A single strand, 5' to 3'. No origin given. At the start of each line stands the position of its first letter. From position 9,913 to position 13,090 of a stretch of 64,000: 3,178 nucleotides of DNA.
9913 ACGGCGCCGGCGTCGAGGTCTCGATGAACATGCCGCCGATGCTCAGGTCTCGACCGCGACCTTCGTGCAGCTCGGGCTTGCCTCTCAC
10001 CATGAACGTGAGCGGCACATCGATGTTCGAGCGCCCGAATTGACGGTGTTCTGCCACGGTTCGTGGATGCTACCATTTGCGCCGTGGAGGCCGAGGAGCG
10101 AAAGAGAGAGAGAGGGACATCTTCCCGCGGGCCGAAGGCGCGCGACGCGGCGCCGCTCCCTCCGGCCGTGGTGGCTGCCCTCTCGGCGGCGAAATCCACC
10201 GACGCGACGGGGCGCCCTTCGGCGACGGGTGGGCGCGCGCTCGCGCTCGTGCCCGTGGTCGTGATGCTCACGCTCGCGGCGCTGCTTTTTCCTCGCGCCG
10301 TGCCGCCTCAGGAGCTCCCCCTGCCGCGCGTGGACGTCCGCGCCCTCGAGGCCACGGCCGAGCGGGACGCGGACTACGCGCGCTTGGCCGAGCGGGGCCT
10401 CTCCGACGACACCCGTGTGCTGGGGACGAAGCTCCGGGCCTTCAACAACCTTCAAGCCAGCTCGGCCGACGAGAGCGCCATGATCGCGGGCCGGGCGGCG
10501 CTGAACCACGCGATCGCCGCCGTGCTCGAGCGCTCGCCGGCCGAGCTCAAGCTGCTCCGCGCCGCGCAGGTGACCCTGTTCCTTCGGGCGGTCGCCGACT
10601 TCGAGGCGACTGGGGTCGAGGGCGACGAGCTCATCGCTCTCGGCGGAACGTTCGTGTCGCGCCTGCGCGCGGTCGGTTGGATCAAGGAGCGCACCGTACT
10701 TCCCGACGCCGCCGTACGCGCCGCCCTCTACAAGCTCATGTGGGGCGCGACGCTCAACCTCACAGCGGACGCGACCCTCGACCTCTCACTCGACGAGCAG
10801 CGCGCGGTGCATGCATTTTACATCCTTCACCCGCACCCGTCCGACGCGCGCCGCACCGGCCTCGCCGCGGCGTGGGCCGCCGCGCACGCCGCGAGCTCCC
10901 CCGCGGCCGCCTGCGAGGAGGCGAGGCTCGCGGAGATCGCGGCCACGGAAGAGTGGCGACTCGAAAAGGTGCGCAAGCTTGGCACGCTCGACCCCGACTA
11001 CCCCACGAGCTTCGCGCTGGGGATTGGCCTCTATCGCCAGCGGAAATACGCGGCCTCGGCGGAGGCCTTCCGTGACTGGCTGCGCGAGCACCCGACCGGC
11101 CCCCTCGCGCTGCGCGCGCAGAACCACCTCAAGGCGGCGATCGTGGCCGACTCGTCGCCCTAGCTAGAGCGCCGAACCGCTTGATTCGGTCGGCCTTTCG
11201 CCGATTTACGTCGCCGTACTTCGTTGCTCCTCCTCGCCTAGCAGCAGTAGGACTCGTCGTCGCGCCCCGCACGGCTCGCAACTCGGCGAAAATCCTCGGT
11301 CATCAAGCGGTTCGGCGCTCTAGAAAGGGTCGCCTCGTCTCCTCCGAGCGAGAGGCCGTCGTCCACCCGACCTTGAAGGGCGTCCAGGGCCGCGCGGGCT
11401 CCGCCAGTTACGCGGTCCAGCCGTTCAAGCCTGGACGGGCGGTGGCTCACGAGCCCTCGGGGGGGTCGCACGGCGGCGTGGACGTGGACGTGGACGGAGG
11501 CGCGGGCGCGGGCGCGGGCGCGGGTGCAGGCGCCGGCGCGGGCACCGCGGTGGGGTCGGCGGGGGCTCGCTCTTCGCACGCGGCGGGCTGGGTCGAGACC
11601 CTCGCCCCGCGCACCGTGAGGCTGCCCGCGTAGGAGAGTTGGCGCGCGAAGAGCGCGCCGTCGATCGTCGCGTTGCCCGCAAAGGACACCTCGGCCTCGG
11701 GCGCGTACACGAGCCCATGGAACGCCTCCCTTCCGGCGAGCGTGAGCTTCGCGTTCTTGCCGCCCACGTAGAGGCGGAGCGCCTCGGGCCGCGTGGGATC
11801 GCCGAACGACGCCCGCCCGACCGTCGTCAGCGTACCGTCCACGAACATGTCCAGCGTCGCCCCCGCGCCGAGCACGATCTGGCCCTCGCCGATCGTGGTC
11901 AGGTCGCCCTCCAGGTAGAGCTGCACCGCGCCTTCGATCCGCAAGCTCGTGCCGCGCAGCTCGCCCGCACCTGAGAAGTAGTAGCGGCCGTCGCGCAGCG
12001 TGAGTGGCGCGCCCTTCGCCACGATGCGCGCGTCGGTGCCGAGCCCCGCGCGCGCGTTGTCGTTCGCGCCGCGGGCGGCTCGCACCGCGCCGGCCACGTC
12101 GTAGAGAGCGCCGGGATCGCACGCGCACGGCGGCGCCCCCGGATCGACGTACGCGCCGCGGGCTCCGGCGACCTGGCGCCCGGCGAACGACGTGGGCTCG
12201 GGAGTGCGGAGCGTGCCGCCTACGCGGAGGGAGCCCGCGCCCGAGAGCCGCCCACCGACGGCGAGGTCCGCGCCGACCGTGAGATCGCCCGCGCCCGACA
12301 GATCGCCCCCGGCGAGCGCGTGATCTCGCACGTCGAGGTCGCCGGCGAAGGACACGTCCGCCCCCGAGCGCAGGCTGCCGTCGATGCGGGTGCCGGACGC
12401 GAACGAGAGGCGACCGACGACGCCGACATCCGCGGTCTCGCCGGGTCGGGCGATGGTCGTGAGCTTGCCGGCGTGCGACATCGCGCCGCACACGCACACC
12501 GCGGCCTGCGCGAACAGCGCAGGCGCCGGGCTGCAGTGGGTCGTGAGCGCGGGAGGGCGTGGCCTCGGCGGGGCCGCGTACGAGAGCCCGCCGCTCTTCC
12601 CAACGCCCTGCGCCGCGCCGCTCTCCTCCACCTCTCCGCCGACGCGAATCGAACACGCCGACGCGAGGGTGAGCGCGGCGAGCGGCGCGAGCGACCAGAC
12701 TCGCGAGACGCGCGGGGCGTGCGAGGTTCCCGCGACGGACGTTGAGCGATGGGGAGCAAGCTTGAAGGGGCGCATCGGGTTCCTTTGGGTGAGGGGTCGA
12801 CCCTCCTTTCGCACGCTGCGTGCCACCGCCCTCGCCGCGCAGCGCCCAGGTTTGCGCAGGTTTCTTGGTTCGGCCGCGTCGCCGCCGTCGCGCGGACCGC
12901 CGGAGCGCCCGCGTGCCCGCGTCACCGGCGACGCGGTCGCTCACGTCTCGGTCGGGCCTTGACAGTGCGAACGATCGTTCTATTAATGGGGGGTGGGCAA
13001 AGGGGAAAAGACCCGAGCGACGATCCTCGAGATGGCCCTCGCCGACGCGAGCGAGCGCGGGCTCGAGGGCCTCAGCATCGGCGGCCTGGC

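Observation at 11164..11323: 160-bp MITE-like element with perfect 22-bp terminal inverted repeats inserted exactly at a stop codon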

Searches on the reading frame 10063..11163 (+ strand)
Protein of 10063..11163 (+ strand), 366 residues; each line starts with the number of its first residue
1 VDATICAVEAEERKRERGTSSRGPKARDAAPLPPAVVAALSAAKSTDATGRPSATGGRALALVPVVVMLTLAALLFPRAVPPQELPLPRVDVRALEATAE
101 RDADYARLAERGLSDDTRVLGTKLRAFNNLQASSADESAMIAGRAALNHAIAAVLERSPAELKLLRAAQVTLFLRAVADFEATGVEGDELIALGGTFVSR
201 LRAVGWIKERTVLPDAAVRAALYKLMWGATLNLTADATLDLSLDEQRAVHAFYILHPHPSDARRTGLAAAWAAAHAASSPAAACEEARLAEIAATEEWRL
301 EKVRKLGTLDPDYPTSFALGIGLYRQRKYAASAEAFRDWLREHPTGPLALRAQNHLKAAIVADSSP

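Call 17: find_encoding_contigs(protein=window:10063-11163:+, flank=10000, max_places=10)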
Protein window:10063-11163:+ (366 aa): 2 contigs read that carry it; 2 places shown.
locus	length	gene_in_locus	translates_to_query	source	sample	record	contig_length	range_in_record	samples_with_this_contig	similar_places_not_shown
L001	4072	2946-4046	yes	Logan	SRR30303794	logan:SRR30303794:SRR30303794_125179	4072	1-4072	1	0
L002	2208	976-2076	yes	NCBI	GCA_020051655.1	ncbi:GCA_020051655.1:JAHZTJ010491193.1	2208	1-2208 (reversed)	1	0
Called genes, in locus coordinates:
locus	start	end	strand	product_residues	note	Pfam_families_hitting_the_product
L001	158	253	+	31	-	-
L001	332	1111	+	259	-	PF04542:Sigma70_r2, PF08281:Sigma70_r4_2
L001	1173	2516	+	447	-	-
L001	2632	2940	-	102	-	PF07238:PilZ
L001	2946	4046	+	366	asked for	-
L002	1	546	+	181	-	?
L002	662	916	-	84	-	PF07238:PilZ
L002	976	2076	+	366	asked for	-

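Call 42: find_homologous_proteins(query=window:10063-11163:+, max_evalue=1e-10)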
Query window:10063-11163:+ (366 aa): 39 proteins with E <= 1e-10 among 8000 candidates.
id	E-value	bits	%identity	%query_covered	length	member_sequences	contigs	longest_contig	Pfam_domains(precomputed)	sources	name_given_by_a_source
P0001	2.4e-226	769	100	100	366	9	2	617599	-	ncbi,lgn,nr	ncbi:MAG: hypothetical protein IPQ09_09185 [Myxococcales bacterium]|nr:hypothetical protein [Myxococ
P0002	3.1e-169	581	84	86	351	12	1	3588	-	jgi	jgi:hypothetical protein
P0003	8.6e-151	520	72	98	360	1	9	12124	-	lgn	-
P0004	2.3e-124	433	65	91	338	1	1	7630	-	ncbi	-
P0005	3.7e-106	374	53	96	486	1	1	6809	-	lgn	-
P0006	8.0e-101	356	54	89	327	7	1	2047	-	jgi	jgi:TolA-binding protein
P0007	1.1e-100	356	53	96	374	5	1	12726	-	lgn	-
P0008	1.5e-100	355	53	93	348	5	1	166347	-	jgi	jgi:nucleotide-binding universal stress UspA family protein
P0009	4.1e-100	354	54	88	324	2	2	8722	-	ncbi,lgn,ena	-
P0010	9.0e-100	353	53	93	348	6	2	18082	-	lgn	-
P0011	1.9e-98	348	52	89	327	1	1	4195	-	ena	-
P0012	6.0e-98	347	53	90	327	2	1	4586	-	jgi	jgi:hypothetical protein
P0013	4.4e-94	334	53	91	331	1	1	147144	-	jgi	-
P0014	7.4e-93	330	49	95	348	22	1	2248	-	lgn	-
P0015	8.9e-93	330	50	93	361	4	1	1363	-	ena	-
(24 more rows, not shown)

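Call 43: find_encoding_contigs(protein=P0002, flank=3000, max_places=4)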
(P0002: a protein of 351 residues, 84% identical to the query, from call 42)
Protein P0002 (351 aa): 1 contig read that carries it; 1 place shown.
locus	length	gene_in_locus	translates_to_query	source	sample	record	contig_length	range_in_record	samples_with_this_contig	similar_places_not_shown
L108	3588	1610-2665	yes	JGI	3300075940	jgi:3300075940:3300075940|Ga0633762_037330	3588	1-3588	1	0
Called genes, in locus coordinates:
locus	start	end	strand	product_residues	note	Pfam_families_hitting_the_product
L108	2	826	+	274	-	?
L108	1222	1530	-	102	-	PF07238:PilZ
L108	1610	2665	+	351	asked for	-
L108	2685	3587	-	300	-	?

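Call 44: find_encoding_contigs(protein=P0003, flank=3000, max_places=6)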
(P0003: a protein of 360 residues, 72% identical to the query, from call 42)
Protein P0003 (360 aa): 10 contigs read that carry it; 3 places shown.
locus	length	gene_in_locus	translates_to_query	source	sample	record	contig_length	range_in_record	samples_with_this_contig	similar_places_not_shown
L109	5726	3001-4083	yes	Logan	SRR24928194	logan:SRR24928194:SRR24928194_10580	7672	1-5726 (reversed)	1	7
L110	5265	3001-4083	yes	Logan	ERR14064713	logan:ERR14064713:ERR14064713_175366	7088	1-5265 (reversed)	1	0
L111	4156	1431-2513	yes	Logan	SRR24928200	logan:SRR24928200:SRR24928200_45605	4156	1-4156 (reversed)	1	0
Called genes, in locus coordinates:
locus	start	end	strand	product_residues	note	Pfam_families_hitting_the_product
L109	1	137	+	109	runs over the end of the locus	-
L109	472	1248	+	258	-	PF04542:Sigma70_r2, PF08281:Sigma70_r4_2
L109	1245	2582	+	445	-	-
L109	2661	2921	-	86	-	PF07238:PilZ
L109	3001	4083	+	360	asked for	-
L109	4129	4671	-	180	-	-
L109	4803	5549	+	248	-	-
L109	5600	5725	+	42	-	?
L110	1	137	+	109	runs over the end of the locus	-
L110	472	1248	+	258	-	PF04542:Sigma70_r2, PF08281:Sigma70_r4_2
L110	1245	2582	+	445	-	-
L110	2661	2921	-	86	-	PF07238:PilZ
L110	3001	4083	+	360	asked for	-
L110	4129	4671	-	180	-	-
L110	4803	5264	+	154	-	?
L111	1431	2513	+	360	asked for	-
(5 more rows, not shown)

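Call 45: find_encoding_contigs(protein=P0004, flank=3000, max_places=4)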
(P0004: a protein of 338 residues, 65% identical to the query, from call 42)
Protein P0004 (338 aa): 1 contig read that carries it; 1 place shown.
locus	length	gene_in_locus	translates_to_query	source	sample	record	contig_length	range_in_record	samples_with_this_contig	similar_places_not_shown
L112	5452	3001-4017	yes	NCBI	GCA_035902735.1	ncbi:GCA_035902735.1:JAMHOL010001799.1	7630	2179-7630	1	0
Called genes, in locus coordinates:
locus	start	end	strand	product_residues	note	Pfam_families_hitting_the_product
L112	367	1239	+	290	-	PF04542:Sigma70_r2, PF08281:Sigma70_r4_2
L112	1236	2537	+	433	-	-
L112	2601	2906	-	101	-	PF07238:PilZ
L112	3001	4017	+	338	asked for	-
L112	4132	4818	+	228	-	PF00072:Response_reg, PF00486:Trans_reg_C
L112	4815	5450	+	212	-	?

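Call 79: search_protein_families(library=pfam, proteins=[window:10063-11163:+], max_evalue=0.001)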
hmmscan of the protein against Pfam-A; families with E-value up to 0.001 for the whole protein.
window:10063-11163:+ (366 aa): 0 families

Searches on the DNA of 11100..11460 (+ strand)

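Call 40: search_dna_similar(query=window:11164-11323:+, collection=plasmids, mode=distant, max_evalue=0.01)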
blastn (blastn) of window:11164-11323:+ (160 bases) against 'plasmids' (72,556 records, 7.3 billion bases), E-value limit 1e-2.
No match.
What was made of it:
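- Tried and rejected: Plasmid BLAST gave no match (call 40).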

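Call 63: search_rna_families(source=window, start=11100, end=11460, threshold=evalue, max_evalue=1)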
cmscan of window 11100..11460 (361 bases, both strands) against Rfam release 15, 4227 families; matches with E-value up to 1: 2.
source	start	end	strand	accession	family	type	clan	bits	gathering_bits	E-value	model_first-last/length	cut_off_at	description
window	11158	11329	-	RF04094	MIR537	Gene; miRNA;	-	32.6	100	8.6e-06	1-151/151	no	MIR537 microRNA precursor family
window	11341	11363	-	RF01145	sR14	Gene; snRNA; snoRNA; CD-box;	-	12.2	38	0.69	32-54/54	no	Small nucleolar RNA sR14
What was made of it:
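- On Known RNA family (Rfam): The only low-score hit was a generic hairpin match, MIR537 at 32.6 bits against a threshold of 100 (call 63).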

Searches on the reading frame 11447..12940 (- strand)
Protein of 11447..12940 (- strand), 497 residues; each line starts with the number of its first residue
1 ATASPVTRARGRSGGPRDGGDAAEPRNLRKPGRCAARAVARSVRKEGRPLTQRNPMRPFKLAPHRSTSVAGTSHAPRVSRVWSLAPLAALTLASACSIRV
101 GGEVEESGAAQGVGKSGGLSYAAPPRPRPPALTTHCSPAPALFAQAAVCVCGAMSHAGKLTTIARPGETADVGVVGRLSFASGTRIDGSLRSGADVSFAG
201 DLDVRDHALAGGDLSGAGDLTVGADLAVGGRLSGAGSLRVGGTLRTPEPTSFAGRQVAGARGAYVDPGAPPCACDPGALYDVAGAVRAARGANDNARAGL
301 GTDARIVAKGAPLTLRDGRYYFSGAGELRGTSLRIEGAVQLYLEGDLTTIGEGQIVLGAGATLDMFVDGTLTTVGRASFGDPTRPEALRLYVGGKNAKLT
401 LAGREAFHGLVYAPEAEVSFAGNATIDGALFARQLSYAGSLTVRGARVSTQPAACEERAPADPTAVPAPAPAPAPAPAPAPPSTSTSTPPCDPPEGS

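Call 18: find_encoding_contigs(protein=window:11447-12925:-, flank=10000, max_places=10)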
Protein window:11447-12925:- (492 aa): no gene with exactly this product is on record in the collection.

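Call 79: search_protein_families(library=pfam, proteins=[window:11447-12940:-], max_evalue=0.001)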
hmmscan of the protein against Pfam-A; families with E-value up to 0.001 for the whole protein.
window:11447-12940:- (497 aa): 2 families
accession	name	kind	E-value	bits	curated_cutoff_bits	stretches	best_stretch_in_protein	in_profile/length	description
PF23981.1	DUF7305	-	8.4e-19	68.6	27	1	282-442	22-175/185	Domain of unknown function (DUF7305)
PF20597.4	pAdhesive_15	-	8.1e-09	36.2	23.8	1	182-438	19-248/254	Putative Ice-binding-like adhesive domain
